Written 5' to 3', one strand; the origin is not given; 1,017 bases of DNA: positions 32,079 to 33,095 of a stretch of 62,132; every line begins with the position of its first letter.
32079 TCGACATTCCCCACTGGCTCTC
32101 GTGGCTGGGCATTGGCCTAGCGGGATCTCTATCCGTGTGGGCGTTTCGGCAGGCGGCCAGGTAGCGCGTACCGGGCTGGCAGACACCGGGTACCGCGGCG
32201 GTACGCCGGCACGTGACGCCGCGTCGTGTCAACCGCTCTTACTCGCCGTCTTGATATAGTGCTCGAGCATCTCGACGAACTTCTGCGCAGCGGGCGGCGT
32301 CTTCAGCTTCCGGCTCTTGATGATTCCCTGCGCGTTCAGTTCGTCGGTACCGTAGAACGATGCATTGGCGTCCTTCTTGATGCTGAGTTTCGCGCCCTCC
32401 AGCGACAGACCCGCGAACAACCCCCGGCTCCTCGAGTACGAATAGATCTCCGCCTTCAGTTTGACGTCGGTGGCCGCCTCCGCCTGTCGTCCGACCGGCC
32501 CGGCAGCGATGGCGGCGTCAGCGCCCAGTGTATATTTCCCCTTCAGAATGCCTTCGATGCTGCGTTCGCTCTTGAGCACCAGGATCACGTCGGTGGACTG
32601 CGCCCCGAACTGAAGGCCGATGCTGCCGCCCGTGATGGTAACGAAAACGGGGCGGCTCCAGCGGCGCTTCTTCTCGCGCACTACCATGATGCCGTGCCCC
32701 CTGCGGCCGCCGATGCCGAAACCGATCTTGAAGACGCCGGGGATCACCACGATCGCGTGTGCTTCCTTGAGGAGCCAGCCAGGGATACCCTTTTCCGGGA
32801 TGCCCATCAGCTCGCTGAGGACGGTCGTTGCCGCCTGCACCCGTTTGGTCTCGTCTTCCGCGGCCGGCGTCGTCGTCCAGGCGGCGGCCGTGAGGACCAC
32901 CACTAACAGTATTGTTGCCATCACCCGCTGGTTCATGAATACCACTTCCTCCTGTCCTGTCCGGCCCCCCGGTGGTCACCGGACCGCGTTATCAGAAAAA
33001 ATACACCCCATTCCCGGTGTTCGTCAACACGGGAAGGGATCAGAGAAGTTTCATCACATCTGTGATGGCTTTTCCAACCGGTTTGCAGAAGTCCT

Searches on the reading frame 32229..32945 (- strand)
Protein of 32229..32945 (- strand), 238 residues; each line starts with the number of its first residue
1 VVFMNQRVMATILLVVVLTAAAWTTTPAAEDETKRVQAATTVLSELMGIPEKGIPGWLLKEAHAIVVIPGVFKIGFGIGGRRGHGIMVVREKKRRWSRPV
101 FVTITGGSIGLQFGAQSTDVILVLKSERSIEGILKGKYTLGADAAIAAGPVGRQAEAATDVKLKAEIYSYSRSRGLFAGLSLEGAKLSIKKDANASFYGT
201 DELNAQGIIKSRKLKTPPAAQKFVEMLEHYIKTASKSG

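Call 40: search_protein_families(library=pfam, proteins=[window:32229-32945:-], max_evalue=0.00001)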
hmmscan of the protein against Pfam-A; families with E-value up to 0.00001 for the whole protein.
window:32229-32945:- (238 aa): 1 family
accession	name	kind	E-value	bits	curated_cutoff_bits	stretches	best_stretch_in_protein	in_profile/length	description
PF04366.17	Ysc84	-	2.7e-40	137.5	25.1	1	105-229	1-126/127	Las17-binding protein actin regulator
